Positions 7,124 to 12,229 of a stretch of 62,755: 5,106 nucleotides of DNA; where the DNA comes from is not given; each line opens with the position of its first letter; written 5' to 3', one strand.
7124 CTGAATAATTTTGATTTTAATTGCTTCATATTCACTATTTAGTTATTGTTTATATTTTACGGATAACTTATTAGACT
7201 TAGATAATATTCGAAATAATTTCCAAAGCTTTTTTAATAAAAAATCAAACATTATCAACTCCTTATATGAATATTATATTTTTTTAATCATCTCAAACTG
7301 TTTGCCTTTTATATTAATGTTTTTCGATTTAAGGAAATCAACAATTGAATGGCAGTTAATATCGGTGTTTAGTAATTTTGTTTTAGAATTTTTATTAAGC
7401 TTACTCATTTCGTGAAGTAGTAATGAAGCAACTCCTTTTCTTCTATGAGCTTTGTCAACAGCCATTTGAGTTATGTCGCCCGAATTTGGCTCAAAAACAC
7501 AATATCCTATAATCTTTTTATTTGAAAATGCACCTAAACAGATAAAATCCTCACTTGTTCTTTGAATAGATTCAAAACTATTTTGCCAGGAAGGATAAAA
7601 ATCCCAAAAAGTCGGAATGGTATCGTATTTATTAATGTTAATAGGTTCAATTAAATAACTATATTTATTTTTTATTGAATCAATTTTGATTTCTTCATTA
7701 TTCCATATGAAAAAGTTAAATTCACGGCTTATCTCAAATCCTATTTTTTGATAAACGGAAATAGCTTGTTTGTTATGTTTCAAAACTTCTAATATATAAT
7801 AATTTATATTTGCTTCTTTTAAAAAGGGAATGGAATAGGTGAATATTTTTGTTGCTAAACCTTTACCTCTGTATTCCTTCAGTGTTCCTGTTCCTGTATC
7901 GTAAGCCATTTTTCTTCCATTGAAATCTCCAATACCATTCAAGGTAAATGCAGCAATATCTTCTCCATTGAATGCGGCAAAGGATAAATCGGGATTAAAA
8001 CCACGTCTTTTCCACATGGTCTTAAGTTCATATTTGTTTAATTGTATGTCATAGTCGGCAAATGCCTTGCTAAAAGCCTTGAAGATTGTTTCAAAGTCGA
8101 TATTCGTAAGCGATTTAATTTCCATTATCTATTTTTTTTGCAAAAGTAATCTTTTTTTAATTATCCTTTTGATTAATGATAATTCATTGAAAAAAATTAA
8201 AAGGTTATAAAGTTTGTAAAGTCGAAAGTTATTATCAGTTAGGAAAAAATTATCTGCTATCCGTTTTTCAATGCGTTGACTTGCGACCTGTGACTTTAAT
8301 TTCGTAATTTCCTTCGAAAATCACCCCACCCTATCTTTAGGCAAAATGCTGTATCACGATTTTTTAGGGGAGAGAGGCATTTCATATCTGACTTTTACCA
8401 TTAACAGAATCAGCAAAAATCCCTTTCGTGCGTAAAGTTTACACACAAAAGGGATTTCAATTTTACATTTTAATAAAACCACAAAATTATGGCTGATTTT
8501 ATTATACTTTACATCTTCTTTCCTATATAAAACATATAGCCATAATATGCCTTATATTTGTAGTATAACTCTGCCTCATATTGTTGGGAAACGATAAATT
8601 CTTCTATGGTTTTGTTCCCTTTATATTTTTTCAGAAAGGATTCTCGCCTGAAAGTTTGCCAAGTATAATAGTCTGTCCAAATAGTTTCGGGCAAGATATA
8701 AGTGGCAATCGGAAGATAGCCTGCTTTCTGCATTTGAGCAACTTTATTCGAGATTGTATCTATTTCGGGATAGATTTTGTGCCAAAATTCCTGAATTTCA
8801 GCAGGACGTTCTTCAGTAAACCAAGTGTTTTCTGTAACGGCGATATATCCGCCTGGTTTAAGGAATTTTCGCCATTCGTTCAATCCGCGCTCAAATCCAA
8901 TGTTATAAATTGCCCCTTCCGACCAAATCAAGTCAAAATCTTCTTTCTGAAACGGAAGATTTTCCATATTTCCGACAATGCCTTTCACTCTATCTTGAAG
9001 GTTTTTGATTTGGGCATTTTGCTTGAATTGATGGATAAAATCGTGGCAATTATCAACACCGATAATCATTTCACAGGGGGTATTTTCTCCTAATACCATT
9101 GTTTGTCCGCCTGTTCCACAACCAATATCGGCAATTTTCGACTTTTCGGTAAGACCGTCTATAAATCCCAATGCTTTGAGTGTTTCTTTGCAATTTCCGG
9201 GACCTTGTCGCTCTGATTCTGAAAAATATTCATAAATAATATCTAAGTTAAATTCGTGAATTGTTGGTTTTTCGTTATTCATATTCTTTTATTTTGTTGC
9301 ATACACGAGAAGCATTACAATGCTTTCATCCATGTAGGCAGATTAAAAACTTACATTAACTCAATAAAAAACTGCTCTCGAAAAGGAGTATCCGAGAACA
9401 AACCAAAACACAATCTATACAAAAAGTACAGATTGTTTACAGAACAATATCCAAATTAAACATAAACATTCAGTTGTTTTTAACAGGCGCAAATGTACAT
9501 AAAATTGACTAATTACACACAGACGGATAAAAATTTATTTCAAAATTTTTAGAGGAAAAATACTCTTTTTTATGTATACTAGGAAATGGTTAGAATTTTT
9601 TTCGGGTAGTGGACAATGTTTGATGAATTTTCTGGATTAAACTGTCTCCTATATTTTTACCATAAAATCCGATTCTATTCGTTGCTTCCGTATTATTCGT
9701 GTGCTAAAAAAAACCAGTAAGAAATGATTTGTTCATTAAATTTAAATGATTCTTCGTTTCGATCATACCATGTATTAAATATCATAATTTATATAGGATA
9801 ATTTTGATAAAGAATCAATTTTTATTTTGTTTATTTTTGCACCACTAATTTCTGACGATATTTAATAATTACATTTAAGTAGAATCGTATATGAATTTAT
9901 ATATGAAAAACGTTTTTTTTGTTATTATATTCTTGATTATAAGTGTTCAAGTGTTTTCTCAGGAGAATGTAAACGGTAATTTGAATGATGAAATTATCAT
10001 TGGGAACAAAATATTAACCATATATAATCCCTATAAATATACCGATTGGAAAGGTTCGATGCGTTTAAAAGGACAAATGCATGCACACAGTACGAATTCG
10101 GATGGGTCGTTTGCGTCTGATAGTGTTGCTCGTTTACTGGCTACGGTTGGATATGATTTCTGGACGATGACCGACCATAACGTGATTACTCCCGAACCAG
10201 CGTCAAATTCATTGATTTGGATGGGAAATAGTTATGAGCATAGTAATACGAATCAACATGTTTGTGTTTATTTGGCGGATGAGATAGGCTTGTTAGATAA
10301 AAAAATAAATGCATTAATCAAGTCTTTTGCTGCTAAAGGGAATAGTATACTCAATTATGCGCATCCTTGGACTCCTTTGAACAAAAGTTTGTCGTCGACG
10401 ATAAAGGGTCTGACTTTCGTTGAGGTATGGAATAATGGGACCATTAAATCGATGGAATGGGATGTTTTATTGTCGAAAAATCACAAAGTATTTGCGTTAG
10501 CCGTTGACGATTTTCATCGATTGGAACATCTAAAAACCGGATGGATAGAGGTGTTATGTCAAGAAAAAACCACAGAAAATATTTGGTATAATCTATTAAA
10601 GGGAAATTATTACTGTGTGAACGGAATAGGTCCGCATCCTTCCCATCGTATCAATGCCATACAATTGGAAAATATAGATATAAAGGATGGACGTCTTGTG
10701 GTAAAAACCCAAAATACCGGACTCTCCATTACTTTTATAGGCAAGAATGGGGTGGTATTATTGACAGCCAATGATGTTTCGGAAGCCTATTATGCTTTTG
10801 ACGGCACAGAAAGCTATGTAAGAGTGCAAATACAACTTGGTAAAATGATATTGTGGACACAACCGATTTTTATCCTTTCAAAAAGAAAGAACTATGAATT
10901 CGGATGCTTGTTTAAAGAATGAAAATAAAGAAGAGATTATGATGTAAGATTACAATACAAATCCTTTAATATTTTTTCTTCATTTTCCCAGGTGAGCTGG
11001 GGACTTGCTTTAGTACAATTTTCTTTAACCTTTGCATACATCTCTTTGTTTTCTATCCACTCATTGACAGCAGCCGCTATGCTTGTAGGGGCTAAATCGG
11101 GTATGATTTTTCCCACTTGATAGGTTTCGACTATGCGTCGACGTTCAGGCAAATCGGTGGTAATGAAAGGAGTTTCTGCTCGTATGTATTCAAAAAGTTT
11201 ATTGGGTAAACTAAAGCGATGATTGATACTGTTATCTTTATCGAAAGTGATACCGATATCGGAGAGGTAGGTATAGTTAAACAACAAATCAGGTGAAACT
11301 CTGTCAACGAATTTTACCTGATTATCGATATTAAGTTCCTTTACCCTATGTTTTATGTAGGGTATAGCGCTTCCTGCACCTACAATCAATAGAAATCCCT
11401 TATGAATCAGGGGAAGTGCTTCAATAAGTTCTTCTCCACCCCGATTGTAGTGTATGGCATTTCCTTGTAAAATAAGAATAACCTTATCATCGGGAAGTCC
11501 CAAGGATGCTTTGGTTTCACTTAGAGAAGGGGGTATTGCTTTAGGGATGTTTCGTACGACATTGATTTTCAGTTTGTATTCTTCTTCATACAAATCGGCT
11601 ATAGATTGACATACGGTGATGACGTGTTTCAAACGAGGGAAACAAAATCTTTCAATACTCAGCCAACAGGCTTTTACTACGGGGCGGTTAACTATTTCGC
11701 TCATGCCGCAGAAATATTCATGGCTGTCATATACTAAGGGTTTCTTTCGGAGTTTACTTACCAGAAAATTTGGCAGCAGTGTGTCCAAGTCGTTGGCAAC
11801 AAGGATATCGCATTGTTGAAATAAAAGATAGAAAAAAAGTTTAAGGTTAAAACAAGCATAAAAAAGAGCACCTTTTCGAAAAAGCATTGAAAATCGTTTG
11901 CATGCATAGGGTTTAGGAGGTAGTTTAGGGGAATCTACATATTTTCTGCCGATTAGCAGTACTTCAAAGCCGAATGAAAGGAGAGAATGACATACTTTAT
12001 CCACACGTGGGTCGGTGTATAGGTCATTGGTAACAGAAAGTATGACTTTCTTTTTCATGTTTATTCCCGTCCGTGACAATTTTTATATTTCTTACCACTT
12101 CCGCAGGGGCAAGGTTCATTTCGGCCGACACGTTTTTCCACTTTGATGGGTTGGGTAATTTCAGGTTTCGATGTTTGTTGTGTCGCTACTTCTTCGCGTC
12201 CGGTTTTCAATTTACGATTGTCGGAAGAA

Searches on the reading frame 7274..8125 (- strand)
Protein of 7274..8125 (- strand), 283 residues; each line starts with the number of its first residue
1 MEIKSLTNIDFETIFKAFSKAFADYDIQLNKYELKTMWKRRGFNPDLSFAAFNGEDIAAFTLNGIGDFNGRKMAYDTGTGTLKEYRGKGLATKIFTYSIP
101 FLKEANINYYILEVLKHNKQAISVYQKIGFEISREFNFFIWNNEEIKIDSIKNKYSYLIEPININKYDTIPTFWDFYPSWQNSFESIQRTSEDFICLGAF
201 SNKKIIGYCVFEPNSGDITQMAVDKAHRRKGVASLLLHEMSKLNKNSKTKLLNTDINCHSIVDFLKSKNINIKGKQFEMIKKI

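Call 39: search_protein_families(library=pfam, proteins=[window:7274-8125:-], max_evalue=0.001)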
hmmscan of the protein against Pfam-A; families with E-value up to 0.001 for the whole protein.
window:7274-8125:- (283 aa): 8 families
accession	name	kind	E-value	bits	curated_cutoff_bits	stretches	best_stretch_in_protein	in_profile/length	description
PF00583.31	Acetyltransf_1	-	7.7e-22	78.2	20.7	2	30-130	14-116/116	Acetyltransferase (GNAT) family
PF13508.13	Acetyltransf_7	-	3.9e-17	62.8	27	2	195-246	4-59/84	Acetyltransferase (GNAT) domain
PF13673.13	Acetyltransf_10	-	4.3e-15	56.3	23.6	2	187-250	26-86/128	Acetyltransferase (GNAT) domain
PF13527.13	Acetyltransf_9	-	3.8e-10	40.3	25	1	2-132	1-126/127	Acetyltransferase (GNAT) domain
PF08445.16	FR47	-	9.1e-10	38.8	22.1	0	81-134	29-81/86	FR47-like protein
PF13302.13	Acetyltransf_3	-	2.6e-07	31.9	25.4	1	26-131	33-138/138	Acetyltransferase (GNAT) domain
PF12746.13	GNAT_acetyltran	-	1.4e-05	25.3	26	0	81-138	188-242/243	GNAT acetyltransferase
PF14542.12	Acetyltransf_CG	-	0.00078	20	30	0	205-242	11-51/80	GCN5-related N-acetyl-transferase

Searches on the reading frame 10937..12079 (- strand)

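Call 39: search_protein_families(library=pfam, proteins=[window:10937-12079:-], max_evalue=0.001)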
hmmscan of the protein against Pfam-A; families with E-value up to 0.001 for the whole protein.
window:10937-12079:- (380 aa): 3 families
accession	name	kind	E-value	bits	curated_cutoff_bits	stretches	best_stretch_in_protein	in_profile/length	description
PF00534.26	Glycos_transf_1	-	2e-13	50.7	26.4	1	189-356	5-170/172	Glycosyl transferases group 1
PF13692.12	Glyco_trans_1_4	-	2.5e-11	44.4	27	1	202-344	4-142/142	Glycosyl transferases group 1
PF13439.12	Glyco_transf_4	-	2.3e-08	34.7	28.5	1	29-178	11-162/170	Glycosyltransferase Family 4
